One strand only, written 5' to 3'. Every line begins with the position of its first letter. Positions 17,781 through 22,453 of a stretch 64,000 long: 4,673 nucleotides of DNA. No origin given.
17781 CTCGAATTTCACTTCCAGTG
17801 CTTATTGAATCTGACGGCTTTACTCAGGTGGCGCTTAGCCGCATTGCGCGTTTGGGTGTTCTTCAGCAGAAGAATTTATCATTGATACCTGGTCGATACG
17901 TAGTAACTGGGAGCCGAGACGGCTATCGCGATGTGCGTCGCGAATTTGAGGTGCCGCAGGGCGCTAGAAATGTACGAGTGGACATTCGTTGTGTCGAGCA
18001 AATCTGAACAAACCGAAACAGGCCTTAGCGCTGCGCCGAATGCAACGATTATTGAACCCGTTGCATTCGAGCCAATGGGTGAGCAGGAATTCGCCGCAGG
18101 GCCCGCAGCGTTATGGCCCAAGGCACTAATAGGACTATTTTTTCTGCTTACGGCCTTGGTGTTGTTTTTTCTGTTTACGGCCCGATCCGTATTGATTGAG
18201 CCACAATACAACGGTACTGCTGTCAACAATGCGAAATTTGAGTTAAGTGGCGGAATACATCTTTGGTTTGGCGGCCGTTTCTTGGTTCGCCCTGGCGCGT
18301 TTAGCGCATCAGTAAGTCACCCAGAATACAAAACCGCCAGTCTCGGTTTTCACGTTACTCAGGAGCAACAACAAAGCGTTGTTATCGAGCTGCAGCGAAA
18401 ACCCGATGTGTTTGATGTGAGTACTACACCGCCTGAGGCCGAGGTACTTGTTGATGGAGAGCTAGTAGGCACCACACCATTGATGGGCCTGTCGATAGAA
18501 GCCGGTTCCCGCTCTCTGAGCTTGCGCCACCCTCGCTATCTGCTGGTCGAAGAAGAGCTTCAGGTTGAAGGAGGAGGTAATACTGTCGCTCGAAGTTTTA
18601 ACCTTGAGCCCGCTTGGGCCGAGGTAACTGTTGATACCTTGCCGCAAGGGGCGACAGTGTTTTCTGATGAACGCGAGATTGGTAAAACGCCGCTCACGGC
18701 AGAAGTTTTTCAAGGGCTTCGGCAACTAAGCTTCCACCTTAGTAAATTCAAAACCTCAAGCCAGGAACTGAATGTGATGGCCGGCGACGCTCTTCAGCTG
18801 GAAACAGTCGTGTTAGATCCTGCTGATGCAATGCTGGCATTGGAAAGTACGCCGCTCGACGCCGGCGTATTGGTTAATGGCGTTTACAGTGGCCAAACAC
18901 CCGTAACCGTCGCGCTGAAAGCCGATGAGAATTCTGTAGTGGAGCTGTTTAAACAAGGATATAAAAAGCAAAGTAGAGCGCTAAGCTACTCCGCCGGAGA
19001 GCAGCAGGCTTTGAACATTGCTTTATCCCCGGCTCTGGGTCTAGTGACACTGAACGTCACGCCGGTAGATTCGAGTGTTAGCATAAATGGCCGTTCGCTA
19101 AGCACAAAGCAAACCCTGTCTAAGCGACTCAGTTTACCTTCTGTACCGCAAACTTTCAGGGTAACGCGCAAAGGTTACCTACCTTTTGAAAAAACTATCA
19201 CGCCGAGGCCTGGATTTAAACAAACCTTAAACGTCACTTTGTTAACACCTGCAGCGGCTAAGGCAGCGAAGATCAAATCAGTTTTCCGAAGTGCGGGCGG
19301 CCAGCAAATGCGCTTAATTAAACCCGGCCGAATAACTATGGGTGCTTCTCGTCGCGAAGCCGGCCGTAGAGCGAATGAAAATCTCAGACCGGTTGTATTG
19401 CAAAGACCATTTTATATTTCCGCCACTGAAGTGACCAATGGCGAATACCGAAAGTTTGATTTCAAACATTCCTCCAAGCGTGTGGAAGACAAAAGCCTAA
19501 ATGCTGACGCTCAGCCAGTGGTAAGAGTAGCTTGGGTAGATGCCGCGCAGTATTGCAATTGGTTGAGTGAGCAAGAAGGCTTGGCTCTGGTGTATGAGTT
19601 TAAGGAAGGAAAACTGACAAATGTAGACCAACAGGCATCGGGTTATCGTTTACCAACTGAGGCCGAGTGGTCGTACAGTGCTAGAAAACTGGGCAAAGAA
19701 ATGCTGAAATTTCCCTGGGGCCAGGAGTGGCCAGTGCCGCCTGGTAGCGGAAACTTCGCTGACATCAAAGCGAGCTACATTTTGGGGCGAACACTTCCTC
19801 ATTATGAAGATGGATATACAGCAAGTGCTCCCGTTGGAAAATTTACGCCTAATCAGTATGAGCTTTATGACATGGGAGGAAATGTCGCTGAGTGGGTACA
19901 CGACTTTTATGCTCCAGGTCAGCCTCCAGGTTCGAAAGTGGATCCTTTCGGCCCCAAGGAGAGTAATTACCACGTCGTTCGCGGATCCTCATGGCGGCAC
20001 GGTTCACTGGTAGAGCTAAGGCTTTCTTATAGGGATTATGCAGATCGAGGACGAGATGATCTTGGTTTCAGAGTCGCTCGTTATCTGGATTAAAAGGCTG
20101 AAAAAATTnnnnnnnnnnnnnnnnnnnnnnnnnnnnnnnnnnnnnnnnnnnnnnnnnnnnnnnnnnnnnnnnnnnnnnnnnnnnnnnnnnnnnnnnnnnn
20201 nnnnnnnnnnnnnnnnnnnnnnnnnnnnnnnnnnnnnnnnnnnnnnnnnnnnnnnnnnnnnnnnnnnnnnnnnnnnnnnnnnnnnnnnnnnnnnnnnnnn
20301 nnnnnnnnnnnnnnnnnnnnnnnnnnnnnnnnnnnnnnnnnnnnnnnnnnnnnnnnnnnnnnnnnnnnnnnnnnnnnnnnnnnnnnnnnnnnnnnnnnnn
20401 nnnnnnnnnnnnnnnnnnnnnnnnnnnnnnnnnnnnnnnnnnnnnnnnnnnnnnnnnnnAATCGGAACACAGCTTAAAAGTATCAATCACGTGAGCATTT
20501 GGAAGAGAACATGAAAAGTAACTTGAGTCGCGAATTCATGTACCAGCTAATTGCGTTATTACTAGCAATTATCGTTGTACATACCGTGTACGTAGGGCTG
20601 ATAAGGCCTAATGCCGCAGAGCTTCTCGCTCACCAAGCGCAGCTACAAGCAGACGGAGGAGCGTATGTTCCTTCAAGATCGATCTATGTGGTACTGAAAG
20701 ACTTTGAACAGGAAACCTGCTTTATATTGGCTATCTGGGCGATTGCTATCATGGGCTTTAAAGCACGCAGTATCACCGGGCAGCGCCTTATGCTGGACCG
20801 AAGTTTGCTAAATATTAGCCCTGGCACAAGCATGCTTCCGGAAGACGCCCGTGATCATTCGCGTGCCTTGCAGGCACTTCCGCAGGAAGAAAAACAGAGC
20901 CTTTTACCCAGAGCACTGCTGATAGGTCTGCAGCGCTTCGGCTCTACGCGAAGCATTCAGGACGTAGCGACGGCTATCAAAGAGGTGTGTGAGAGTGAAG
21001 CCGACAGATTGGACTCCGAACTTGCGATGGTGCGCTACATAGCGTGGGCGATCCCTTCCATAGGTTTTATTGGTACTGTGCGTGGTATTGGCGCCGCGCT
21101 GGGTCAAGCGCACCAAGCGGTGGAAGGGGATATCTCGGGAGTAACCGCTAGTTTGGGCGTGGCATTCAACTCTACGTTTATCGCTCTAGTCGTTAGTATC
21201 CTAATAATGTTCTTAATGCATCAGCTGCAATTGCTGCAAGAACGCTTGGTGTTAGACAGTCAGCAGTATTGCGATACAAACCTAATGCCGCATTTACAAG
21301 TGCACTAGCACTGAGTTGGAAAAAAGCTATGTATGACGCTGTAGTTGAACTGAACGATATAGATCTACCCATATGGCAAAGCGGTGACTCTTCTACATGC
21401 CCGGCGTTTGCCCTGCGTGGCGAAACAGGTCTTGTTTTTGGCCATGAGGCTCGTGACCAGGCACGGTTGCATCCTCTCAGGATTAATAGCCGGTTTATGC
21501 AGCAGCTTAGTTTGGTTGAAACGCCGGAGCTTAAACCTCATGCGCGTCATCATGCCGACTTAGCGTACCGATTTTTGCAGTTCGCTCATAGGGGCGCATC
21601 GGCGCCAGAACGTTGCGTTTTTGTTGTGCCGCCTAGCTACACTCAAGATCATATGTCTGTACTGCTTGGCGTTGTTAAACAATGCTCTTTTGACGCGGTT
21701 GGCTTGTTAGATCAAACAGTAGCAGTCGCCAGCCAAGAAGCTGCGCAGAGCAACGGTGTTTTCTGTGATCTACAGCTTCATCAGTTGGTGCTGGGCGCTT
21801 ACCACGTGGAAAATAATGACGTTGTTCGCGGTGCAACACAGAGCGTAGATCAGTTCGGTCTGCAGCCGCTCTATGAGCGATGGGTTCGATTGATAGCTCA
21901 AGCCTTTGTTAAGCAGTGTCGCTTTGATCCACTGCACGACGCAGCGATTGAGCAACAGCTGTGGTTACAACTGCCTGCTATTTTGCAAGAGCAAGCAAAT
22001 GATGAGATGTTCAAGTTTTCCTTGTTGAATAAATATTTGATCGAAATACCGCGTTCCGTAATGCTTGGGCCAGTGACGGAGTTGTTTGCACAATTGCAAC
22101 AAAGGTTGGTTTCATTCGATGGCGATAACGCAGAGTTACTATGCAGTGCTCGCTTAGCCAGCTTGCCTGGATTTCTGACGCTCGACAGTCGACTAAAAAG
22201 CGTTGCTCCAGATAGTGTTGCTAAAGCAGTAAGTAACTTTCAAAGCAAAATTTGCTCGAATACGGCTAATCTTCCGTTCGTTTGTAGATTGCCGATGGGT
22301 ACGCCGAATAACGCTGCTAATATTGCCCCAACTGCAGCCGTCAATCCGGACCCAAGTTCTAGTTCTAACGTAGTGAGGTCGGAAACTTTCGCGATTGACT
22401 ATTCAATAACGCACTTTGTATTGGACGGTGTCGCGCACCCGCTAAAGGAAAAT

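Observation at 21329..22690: Cytoplasmic Hsp70/actin-fold protein with eroded ATP-binding loops and an FHA-like tail inside the envelope operon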

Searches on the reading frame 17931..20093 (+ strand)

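Call 3: search_protein_families(library=pfam, proteins=[window:17931-20093:+], max_evalue=0.1)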
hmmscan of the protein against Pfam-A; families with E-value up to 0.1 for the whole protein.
window:17931-20093:+ (720 aa): 2 families
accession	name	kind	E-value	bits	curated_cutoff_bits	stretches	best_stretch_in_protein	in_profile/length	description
PF03781.23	FGE-sulfatase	-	4.7e-42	144.8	23.3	1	459-717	4-255/255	Sulfatase-modifying factor enzyme 1-like domain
PF08308.17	PEGA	-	7.5e-37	125.5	20.8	4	163-227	6-69/71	PEGA domain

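Call 4: search_protein_families(library=ncbifam, proteins=[window:17931-20093:+], max_evalue=0.1)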
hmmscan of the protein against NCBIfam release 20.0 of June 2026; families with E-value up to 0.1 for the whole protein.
window:17931-20093:+ (720 aa): 11 families
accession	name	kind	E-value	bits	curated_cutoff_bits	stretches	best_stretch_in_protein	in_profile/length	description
TIGR03525.2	GldK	equivalog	9e-38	130.6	350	2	527-716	219-404/408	T9SS ring complex lipoprotein PorK/GldK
NF051459.1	pyoverdine_PvdO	equivalog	1.8e-21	76.4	500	1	439-718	11-279/280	dihydropyoverdine dehydrogenase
TIGR02171.1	Fb_sc_TIGR02171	subfamily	1.7e-17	62.8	544.35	1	481-661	59-219/912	TIGR02171 family lipoprotein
TIGR03530.1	GldJ_short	equivalog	2.9e-16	59.4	382.9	3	624-662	281-319/396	gliding motility lipoprotein GldJ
TIGR03524.1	GldJ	equivalog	3e-13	49.3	458.2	1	571-662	263-367/559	gliding motility lipoprotein GldJ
NF041186.1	SenA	equivalog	1.7e-11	44.1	420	1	525-716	268-381/382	selenoneine synthase SenA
NF047815.1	LIC10124_lipo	equivalog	3.1e-09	35.9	650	2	162-216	201-255/516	LIC10124 family lipoprotein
TIGR03440.2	egtB_TIGR03440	equivalog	5.6e-09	35.6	360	2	570-704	291-399/413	ergothioneine biosynthesis protein EgtB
NF002033.0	PRK00861.1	subfamily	0.0035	16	293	1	159-214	267-318/328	putative lipid kinase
TIGR04344.1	ovoA_Nterm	equivalog_domain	0.011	14.6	400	1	531-662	298-386/444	5-histidylcysteine sulfoxide synthase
NF010757.0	PRK14160.1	equivalog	0.093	12.1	184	0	330-354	181-205/211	nucleotide exchange factor GrpE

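Call 14: search_protein_families(library=padloc, proteins=[window:17931-20093:+], max_evalue=0.01)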
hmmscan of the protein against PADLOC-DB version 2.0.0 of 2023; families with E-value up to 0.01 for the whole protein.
window:17931-20093:+ (720 aa): 0 families

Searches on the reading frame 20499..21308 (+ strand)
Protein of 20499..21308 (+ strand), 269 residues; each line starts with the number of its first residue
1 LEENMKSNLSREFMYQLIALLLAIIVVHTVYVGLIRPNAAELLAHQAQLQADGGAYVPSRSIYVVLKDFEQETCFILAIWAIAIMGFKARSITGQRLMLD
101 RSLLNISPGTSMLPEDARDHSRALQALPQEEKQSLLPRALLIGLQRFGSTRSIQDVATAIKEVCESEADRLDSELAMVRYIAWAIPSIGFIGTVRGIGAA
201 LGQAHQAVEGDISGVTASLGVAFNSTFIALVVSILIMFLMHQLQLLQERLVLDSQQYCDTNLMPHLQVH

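Call 3: search_protein_families(library=pfam, proteins=[window:20499-21308:+], max_evalue=0.1)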
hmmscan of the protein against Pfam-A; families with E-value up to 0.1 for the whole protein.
window:20499-21308:+ (269 aa): 1 family
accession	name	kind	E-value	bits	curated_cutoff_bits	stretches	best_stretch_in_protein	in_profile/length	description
PF01618.21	MotA_ExbB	-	2.3e-15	56.9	22.9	1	136-253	6-124/127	MotA/TolQ/ExbB proton channel family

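Call 4: search_protein_families(library=ncbifam, proteins=[window:20499-21308:+], max_evalue=0.1)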
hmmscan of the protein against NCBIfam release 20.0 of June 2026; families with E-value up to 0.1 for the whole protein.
window:20499-21308:+ (269 aa): 3 families
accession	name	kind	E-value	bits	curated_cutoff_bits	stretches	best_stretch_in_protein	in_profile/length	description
TIGR02796.1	tolQ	equivalog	7.1e-07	29.2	221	1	150-237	98-186/216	protein TolQ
TIGR02805.1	exbB2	equivalog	0.00018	21.6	135.35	1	167-241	47-121/138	TonB-system energizer ExbB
NF007598.0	PRK10244.1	equivalog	0.011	16.2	78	1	129-178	25-74/88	anti-adapter protein IraP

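Call 14: search_protein_families(library=padloc, proteins=[window:20499-21308:+], max_evalue=0.01)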
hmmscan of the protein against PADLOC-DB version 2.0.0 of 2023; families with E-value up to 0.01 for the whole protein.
window:20499-21308:+ (269 aa): 1 family
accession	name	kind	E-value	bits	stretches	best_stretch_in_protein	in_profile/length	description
PDLC00635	ZorA2|ZorA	-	0.004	14.2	1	167-257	35-126/505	MotA/ExbB/TolQ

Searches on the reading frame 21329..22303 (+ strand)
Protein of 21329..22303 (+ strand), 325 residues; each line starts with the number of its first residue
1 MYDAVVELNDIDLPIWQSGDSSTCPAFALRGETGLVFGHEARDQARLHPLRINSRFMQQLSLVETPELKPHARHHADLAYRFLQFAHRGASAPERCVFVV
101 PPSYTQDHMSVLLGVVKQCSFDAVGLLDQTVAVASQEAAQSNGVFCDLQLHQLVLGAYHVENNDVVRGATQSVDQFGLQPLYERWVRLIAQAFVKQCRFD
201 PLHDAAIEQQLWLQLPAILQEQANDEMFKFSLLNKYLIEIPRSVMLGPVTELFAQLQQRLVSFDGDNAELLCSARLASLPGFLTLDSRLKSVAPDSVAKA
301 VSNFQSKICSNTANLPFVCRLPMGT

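Call 63: search_protein_families(library=pfam, proteins=[window:21329-22303:+], max_evalue=10)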
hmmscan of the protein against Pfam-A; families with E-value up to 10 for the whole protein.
window:21329-22303:+ (325 aa): 0 families
